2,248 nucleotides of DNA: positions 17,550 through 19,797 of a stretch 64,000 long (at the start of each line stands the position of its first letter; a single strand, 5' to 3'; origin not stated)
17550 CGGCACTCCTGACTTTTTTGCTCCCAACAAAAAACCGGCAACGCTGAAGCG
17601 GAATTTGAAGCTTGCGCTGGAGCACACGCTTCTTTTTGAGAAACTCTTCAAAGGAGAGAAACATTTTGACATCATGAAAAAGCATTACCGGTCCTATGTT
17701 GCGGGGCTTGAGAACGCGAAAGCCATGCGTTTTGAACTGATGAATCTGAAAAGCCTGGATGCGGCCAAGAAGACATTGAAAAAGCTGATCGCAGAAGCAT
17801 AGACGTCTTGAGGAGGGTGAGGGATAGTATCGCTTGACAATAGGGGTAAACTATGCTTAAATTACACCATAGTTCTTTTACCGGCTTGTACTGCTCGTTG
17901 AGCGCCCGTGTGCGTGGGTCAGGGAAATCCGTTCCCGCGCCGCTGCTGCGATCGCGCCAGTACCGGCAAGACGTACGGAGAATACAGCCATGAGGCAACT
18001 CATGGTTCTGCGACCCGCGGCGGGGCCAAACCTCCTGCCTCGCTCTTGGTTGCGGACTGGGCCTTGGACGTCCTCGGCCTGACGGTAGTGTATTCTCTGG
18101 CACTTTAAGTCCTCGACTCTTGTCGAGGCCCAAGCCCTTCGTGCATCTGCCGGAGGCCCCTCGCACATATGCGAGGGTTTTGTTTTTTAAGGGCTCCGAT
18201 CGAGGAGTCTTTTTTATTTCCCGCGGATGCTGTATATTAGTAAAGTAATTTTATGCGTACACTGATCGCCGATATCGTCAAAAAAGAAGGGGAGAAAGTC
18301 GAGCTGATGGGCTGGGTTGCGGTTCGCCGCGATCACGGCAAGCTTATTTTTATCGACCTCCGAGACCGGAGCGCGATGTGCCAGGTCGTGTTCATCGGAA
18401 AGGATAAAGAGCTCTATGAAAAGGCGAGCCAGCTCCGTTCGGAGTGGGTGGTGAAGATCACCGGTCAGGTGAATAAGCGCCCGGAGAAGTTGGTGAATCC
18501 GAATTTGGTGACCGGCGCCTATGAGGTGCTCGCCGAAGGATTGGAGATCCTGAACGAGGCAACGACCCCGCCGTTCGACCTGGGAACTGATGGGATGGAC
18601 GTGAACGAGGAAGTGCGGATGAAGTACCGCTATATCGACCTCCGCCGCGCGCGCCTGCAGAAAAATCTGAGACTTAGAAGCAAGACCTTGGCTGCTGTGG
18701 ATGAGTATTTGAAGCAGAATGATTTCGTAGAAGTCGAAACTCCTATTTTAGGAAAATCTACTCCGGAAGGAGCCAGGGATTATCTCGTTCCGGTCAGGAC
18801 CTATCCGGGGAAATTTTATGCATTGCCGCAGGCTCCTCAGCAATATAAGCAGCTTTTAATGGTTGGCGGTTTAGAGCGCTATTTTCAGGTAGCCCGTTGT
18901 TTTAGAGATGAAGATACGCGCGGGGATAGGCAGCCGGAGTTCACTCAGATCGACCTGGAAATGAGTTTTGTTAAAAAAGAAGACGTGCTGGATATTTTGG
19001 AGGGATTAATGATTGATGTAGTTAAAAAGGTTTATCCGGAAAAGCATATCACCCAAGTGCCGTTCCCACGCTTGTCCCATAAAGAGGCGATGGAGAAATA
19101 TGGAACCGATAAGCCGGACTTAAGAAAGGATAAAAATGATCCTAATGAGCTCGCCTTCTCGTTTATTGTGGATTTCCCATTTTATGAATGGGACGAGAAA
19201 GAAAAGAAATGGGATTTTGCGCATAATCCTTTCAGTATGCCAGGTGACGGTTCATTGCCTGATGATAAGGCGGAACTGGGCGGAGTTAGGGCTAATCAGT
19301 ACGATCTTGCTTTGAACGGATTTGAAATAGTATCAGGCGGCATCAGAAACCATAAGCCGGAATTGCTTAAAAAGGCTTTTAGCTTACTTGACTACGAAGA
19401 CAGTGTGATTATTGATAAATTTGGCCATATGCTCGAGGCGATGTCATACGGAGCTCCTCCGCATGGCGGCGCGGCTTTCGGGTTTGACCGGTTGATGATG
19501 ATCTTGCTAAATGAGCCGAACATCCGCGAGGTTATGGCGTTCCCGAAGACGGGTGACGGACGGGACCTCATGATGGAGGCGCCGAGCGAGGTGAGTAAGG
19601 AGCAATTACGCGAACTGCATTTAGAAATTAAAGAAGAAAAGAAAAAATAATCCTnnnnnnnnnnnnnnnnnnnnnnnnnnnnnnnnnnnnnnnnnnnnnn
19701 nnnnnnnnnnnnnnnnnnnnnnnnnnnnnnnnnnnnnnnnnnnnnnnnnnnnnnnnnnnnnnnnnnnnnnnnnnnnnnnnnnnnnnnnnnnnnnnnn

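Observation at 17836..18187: Unidentified GC-rich noncoding transcript of about 320 nt with its own promoter and terminator, upstream of aspS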

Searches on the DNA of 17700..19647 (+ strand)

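Call 4: search_rna_families(source=window, start=17700, end=18300, threshold=evalue, max_evalue=10, show_alignments=4)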
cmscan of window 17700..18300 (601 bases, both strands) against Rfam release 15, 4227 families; matches with E-value up to 10: 3.
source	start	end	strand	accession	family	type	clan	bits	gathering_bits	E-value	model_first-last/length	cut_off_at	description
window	18076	18189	+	RF01772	rnk_pseudo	Cis-reg; leader;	-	19.6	55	0.82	1-108/108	no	Pseudomonas rnk leader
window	18159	18204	+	RF02401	ClpQY_promoter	Cis-reg;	-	15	42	1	1-57/57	no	ClpQY promoter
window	18168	18228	-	RF01551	TB8Cs4H2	Gene; snRNA; snoRNA; HACA-box;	-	13.8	50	7.9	1-71/71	no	Trypanosomatid snoRNA TB8Cs4H2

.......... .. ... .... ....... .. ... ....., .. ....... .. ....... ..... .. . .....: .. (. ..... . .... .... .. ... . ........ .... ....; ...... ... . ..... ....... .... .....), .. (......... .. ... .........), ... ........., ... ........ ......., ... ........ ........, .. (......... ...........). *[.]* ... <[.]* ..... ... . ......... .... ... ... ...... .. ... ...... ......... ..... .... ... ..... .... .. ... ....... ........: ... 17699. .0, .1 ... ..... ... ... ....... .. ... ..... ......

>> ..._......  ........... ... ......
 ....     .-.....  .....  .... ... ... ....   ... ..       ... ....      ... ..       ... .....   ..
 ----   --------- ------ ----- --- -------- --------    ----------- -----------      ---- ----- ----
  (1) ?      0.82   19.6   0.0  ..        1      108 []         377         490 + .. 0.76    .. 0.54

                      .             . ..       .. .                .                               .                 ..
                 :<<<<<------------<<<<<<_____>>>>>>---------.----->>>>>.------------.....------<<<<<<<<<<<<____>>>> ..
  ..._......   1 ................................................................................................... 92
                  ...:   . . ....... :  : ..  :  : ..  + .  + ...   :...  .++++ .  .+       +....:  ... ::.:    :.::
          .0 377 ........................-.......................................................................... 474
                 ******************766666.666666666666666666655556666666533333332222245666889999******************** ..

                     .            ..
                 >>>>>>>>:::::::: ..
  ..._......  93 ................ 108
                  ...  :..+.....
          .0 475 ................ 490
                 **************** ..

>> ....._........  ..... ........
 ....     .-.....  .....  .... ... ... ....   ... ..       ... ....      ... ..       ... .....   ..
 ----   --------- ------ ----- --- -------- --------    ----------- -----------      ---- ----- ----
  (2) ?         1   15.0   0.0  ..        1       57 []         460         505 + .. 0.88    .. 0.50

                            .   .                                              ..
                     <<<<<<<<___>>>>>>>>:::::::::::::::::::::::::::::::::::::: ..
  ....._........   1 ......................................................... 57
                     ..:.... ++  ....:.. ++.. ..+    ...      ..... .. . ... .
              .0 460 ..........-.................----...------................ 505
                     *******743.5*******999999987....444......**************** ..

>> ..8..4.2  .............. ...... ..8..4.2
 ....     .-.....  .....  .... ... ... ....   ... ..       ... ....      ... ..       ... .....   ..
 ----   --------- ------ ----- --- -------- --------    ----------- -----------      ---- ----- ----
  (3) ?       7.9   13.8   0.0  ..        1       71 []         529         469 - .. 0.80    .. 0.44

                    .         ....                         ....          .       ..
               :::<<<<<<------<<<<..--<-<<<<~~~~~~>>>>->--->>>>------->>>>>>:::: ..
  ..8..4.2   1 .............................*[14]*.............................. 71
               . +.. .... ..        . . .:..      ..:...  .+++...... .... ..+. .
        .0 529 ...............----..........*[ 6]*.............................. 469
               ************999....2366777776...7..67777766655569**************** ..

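Call 13: search_rna_families(sources=[L015, L058, L001, L002, L034, L005, L006], threshold=gathering)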
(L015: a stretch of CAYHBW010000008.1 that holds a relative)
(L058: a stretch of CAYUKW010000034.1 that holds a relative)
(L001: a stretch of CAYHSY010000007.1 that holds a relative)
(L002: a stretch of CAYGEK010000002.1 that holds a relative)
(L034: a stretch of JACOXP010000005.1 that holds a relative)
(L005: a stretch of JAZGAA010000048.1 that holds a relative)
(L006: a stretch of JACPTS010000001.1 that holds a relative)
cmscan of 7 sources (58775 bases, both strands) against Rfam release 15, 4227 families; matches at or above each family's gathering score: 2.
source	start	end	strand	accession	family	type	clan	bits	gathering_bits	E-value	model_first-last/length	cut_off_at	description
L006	8425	8495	-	RF00005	tRNA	Gene; tRNA;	CL00001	54.9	29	4.1e-09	1-71/71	no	tRNA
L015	8600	8670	+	RF00005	tRNA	Gene; tRNA;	CL00001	52.5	29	1.9e-08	1-71/71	no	tRNA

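Call 20: search_rna_families(source=L007, start=700, end=1230, threshold=evalue, max_evalue=10, show_alignments=2)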
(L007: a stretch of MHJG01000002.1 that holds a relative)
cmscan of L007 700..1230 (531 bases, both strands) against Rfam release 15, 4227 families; matches with E-value up to 10: 2.
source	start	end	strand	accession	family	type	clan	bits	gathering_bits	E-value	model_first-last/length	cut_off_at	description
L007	1138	1218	-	RF01504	Afu_254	Gene; sRNA;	-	17.5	60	2.2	1-158/158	no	A. fumigatus sRNA Afu_254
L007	818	891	+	RF00685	mir-36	Gene; miRNA;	CL00088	16.5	48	0.93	1-103/103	no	mir-36 microRNA precursor family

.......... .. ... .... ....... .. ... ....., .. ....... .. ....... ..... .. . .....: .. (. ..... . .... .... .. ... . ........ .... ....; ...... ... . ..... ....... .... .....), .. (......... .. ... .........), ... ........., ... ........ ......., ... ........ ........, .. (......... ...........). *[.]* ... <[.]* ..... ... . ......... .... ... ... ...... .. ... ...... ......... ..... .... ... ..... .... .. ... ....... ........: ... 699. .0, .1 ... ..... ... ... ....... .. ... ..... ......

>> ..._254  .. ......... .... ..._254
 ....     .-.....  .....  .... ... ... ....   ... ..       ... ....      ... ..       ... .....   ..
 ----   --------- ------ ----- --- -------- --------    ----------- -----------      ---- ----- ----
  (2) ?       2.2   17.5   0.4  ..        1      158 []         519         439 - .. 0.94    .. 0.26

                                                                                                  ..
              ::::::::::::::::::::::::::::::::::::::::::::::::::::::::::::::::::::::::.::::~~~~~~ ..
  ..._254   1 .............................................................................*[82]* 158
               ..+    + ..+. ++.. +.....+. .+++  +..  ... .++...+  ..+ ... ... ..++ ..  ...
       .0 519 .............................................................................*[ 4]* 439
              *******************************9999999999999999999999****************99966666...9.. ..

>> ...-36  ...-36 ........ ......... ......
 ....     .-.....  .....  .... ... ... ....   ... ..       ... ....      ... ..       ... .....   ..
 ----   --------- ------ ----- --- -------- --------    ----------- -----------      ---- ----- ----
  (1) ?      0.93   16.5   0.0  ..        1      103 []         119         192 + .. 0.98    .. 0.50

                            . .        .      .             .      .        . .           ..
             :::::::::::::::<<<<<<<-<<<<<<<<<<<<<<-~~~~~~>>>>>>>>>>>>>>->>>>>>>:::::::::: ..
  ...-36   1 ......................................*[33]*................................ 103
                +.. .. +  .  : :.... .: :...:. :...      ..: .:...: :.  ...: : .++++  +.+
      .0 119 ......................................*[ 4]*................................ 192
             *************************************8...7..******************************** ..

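Call 51: build_rna_model(alignment_id=A2)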
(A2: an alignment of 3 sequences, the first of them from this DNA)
Model R1 built from alignment A2 (3 sequences, 183 columns); structure: RNAalifold consensus.
model positions 181; base pairs 41; branch points 2; effective number of sequences 1.66; information 0.59 bits per position. Calibrated on 0.2 Mb of random sequence (short: E-values are rough).
structure used (alignment columns):
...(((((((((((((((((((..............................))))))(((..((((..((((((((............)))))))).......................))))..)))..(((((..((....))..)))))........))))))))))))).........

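Call 53: search_with_rna_model(model_id=R1, sources=[window, L001, L002, L003, L004, L005, L006, L007, L008, L009, L010, L011, L012, L013, L014, L015, L016, L017, L018, L019, L020, L021, L022, L023, L024, L025, L026, L027, L028, L029, L030, L031, L032, L033, L034, L035, L036, L037, L038, L039, L040, L041, L042, L043, L044, L045, L046, L047, L048, L049, L050, L051, L052, L053, L054, L055, L056, L057, L058, L059, L060, L061, L062, L063, L064, L065, L066, L067, L068, L069, L070, L071, L072, L073, L074, L075, L076, L077, L078, L082, L083, L084, L085, L086, L087, L088, L089, L090, L091, L092], max_evalue=10)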
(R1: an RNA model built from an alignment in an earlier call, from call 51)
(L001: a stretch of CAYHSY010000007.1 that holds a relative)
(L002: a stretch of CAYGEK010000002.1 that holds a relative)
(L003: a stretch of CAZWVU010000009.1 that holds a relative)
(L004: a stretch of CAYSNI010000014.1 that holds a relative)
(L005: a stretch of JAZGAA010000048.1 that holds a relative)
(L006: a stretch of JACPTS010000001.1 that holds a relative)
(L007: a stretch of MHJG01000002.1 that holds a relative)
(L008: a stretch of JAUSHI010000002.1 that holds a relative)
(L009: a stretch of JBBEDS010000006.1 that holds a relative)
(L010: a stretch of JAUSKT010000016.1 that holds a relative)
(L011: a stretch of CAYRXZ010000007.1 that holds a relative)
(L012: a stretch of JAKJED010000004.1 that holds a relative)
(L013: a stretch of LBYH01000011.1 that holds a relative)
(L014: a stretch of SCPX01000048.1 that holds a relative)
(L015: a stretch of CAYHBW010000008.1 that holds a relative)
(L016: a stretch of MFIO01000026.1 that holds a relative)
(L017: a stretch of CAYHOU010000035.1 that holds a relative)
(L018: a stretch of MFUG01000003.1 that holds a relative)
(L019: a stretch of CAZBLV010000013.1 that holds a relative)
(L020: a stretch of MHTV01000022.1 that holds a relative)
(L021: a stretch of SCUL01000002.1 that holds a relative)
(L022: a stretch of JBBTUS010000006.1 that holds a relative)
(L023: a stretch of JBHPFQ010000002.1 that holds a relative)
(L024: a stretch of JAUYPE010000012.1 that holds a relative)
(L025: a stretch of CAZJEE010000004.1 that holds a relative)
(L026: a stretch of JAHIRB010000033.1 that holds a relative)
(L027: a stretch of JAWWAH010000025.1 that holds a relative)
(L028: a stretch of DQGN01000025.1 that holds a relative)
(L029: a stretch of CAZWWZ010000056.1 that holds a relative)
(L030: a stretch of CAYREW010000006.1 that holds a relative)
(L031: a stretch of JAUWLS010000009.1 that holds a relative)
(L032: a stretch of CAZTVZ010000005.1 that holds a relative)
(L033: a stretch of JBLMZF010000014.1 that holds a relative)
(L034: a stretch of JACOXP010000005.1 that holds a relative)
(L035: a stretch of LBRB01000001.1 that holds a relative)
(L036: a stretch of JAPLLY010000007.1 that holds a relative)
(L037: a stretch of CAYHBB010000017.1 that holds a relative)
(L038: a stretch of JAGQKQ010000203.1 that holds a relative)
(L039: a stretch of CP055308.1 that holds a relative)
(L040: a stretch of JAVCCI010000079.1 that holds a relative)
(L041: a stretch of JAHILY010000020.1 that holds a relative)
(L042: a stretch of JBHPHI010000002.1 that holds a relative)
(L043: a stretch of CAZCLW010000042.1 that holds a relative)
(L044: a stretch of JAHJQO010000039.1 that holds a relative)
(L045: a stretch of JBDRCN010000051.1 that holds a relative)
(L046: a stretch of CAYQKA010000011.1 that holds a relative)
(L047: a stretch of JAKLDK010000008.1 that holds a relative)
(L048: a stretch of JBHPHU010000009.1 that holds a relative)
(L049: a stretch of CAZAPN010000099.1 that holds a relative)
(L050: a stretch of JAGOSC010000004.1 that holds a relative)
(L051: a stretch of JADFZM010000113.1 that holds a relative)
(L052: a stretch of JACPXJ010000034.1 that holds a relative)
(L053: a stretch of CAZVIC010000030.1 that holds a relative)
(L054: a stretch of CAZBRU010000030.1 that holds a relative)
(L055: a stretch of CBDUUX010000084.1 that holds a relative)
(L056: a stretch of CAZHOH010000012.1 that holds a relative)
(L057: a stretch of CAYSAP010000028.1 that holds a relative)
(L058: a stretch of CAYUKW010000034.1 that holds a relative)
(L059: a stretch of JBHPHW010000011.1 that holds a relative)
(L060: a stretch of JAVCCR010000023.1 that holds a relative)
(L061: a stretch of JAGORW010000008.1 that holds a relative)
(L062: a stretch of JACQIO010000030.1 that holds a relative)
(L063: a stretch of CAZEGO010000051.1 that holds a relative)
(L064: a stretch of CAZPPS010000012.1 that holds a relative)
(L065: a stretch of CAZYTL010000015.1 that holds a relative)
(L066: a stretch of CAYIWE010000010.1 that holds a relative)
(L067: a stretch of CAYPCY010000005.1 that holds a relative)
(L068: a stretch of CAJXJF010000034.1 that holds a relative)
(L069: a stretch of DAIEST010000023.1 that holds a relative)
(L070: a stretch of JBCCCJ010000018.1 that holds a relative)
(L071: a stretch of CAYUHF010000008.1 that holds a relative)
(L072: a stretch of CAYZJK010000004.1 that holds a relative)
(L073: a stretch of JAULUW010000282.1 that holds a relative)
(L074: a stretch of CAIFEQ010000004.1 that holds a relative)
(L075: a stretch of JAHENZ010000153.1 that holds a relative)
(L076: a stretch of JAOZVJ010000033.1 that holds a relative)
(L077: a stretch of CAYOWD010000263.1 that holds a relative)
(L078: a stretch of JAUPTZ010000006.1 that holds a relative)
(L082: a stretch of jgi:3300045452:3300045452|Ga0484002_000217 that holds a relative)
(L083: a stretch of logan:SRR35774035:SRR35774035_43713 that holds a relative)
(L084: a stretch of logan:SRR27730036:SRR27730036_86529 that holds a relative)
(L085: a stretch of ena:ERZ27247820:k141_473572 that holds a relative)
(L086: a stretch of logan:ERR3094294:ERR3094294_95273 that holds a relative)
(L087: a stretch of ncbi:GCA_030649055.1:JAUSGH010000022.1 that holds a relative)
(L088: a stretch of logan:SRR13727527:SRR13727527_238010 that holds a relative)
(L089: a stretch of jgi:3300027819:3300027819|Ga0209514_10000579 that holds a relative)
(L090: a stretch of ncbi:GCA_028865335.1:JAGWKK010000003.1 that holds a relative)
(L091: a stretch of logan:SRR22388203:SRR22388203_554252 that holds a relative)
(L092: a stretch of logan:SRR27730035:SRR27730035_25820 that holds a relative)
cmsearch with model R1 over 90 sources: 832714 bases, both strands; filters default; matches with E-value up to 10: 7.
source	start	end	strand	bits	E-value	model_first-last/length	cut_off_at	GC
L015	723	895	+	183.4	8.4e-49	1-181/181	no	0.57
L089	3656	3836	+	182.4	1.6e-48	1-181/181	no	0.61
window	17971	18109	+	120.3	3.5e-31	1-181/181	no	0.6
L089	3654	3830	-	12.9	0.36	1-181/181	no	0.63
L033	5670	5701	-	10.4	1.8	58-152/181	no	0.81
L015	846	865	-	8.9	4.9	132-151/181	no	0.65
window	51228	51245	+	8.2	7.3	133-150/181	no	0.61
